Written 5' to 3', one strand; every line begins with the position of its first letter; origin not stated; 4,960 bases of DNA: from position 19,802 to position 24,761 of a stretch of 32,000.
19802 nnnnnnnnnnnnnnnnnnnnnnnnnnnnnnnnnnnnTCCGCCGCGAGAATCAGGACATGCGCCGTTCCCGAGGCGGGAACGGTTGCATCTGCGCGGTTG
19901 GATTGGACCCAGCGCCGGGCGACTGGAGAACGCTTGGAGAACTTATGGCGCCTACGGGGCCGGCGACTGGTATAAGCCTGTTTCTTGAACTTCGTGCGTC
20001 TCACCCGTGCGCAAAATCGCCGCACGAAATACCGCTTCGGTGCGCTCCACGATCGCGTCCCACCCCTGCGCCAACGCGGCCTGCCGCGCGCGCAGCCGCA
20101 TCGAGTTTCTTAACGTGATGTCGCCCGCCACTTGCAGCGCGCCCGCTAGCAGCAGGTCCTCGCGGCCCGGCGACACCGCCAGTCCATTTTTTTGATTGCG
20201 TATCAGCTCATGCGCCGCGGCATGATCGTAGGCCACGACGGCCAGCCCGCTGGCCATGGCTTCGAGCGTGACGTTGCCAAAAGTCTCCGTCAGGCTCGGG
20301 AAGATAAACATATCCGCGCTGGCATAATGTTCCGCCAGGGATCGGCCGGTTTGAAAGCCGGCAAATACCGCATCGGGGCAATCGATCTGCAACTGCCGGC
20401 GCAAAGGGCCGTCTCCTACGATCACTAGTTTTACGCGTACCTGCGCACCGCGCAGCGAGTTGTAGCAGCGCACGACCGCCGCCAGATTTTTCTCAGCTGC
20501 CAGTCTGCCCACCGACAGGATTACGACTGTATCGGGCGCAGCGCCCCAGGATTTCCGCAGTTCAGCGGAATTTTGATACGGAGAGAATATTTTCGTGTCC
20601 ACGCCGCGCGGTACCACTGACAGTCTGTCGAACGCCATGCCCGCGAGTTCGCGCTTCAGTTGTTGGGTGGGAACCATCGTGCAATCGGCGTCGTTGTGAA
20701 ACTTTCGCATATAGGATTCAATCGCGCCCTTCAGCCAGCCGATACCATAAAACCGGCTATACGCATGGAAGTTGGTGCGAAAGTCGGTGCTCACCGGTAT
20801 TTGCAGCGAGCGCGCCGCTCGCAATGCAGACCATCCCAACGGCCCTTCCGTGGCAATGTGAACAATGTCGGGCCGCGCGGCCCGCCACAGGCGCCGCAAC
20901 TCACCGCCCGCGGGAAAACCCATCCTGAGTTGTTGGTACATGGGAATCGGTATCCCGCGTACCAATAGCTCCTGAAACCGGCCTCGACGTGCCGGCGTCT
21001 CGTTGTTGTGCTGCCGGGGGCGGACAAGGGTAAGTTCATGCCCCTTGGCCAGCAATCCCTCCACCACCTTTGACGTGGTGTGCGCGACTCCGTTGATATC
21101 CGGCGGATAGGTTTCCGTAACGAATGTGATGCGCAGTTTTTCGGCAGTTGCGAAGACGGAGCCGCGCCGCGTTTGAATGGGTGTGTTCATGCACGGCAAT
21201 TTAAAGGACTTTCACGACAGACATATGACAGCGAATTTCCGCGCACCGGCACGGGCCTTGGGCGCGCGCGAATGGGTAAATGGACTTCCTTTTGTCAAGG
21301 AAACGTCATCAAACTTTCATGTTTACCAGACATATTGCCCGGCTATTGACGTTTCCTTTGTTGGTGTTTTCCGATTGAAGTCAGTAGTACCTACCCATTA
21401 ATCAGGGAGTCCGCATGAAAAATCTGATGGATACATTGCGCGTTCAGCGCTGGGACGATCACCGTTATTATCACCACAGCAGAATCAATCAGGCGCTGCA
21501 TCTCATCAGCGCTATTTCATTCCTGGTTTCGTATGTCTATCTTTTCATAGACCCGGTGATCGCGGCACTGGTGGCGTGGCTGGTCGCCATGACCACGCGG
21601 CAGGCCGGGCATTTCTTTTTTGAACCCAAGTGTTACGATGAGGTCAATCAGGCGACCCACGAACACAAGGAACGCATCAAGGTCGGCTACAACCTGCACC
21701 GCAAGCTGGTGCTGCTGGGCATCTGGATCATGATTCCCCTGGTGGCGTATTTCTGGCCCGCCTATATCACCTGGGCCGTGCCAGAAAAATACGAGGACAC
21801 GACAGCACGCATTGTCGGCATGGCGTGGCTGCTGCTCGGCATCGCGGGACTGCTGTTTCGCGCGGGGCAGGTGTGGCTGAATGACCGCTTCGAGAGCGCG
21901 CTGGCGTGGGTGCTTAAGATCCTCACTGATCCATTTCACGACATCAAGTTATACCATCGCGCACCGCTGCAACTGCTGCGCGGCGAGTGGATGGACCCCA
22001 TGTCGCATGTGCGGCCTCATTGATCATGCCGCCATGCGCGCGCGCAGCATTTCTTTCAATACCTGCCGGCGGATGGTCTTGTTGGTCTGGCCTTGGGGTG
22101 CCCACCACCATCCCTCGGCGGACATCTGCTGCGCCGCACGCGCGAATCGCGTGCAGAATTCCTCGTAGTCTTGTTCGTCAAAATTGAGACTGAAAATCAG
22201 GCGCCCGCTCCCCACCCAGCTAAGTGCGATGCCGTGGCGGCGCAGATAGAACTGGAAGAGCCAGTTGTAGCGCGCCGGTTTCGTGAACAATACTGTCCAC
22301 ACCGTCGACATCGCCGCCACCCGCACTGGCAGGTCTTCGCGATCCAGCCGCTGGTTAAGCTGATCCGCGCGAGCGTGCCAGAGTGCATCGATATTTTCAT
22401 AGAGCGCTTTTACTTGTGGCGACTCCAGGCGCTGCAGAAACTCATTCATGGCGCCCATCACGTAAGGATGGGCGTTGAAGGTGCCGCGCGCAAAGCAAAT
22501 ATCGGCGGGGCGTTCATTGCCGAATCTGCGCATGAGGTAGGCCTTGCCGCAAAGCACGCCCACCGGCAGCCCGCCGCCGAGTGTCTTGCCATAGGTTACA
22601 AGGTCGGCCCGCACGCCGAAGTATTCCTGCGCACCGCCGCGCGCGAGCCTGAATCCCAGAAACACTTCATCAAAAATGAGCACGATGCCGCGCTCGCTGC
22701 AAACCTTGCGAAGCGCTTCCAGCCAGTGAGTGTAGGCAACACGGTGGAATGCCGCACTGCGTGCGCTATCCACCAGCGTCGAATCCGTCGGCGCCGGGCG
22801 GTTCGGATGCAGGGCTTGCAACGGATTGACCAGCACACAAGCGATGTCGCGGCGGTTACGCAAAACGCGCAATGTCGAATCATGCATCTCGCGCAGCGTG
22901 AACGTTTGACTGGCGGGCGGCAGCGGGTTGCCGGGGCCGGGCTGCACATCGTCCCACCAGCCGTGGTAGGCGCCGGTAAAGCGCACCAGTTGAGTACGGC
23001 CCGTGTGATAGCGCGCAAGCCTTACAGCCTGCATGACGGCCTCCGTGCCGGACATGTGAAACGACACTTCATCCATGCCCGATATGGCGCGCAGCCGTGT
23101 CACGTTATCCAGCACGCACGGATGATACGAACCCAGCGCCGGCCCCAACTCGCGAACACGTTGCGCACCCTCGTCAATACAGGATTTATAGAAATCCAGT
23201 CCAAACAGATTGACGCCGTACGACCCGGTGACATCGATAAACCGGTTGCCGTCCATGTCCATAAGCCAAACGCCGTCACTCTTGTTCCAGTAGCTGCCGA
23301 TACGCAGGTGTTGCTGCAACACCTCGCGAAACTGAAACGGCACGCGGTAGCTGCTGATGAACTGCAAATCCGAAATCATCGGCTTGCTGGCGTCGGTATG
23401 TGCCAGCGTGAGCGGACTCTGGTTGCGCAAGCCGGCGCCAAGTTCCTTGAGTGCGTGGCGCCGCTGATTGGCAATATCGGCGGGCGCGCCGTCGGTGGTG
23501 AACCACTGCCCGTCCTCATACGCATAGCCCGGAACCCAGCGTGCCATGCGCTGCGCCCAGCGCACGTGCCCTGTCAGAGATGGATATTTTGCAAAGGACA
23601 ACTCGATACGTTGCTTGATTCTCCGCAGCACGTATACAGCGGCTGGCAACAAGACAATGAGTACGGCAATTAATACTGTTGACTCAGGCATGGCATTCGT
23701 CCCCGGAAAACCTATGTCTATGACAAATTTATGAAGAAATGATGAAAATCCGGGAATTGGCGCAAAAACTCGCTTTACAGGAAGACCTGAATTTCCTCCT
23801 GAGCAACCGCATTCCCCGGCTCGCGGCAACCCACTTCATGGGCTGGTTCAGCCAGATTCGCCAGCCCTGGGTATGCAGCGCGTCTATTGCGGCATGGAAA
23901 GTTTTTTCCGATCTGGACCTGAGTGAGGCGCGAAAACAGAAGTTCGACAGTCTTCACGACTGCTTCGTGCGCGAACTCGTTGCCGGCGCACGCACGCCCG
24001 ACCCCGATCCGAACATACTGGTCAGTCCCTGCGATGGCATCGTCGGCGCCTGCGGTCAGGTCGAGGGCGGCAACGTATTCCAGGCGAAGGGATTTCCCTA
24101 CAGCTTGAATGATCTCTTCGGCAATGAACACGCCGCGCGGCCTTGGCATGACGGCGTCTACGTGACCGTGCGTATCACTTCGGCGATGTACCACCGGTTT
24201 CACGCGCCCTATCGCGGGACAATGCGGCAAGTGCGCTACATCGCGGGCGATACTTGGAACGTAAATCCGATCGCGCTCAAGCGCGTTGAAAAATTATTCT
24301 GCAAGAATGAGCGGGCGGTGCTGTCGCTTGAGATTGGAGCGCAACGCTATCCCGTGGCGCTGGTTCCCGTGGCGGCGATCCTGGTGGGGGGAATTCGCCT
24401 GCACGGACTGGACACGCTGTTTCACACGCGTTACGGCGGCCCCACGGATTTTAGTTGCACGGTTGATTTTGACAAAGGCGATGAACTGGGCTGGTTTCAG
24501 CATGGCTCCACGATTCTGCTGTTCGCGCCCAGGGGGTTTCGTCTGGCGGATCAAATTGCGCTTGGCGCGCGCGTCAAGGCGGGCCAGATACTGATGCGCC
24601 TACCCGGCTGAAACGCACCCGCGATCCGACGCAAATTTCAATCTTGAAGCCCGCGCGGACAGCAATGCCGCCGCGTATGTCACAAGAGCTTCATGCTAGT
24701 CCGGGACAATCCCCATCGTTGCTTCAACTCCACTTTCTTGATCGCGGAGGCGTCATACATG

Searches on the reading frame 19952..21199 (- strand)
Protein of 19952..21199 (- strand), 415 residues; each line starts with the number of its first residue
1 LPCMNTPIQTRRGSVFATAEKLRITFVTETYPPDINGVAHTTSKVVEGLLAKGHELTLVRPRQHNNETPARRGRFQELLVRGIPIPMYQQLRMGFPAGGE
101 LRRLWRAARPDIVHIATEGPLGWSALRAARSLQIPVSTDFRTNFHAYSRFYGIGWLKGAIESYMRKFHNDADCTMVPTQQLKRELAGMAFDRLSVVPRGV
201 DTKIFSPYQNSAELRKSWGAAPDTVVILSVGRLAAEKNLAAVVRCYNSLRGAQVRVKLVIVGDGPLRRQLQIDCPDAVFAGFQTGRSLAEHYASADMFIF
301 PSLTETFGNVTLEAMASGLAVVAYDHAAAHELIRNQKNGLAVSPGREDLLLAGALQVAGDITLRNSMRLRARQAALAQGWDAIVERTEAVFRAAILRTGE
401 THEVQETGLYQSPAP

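Call 7: search_protein_families(library=pfam, proteins=[window:19952-21199:-], max_evalue=0.001)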
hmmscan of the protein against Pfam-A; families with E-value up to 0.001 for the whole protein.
window:19952-21199:- (415 aa): 6 families
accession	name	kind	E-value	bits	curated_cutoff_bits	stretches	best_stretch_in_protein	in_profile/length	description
PF13692.12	Glyco_trans_1_4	-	4e-28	98.9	27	1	226-356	3-138/142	Glycosyl transferases group 1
PF13439.12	Glyco_transf_4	-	2.8e-27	96.2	28.5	1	35-203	1-169/170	Glycosyltransferase Family 4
PF00534.26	Glycos_transf_1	-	5.7e-27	94.8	26.4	1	212-373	3-171/172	Glycosyl transferases group 1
PF13579.12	Glyco_trans_4_4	-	1.4e-21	78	29.7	1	36-199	1-158/158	Glycosyl transferase 4-like domain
PF20706.3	GT4-conflict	-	1.2e-06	28.2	26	1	221-336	192-323/385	Family 4 Glycosyltransferase in conflict systems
PF13477.12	Glyco_trans_4_2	-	6.5e-05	23.6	23.4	1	42-135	13-101/139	Glycosyl transferase 4-like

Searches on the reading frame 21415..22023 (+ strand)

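Call 7: search_protein_families(library=pfam, proteins=[window:21415-22023:+], max_evalue=0.001)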
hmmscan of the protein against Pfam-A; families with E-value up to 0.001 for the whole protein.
window:21415-22023:+ (202 aa): 1 family
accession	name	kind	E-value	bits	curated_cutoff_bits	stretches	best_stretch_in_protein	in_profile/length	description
PF06127.16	Mpo1-like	-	0.00014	22.3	24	1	16-70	11-66/95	2-hydroxy-palmitic acid dioxygenase Mpo1-like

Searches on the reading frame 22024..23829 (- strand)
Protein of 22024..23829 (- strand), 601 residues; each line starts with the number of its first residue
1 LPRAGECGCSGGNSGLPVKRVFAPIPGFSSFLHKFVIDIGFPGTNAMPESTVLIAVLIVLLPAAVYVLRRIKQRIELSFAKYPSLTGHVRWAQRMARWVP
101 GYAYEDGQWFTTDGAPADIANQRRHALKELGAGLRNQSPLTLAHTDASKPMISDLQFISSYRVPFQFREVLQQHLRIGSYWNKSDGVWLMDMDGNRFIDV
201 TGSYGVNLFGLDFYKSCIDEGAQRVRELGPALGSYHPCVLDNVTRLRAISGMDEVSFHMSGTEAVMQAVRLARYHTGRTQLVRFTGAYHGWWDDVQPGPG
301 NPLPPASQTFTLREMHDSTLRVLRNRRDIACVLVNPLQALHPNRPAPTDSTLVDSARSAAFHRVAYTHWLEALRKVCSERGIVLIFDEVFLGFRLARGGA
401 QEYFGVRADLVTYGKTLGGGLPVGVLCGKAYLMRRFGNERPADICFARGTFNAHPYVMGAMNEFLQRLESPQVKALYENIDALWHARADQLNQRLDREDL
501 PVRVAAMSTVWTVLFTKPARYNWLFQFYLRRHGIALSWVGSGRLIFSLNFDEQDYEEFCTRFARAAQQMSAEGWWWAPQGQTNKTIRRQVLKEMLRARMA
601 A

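Call 7: search_protein_families(library=pfam, proteins=[window:22024-23829:-], max_evalue=0.001)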
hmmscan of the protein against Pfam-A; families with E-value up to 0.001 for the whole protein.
window:22024-23829:- (601 aa): 1 family
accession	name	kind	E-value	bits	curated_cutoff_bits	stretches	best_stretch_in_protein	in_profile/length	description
PF00202.27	Aminotran_3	-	8.7e-37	127.2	30.5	1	181-565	13-402/403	Aminotransferase class-III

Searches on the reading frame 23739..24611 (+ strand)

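Call 8: search_protein_families(library=pfam, proteins=[window:23739-24611:+], max_evalue=0.001)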
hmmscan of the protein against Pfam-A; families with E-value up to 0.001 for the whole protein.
window:23739-24611:+ (290 aa): 1 family
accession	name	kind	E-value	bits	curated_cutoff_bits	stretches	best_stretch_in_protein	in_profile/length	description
PF02666.20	PS_Dcarbxylase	-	2.4e-54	184.5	22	1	72-285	1-196/198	Phosphatidylserine decarboxylase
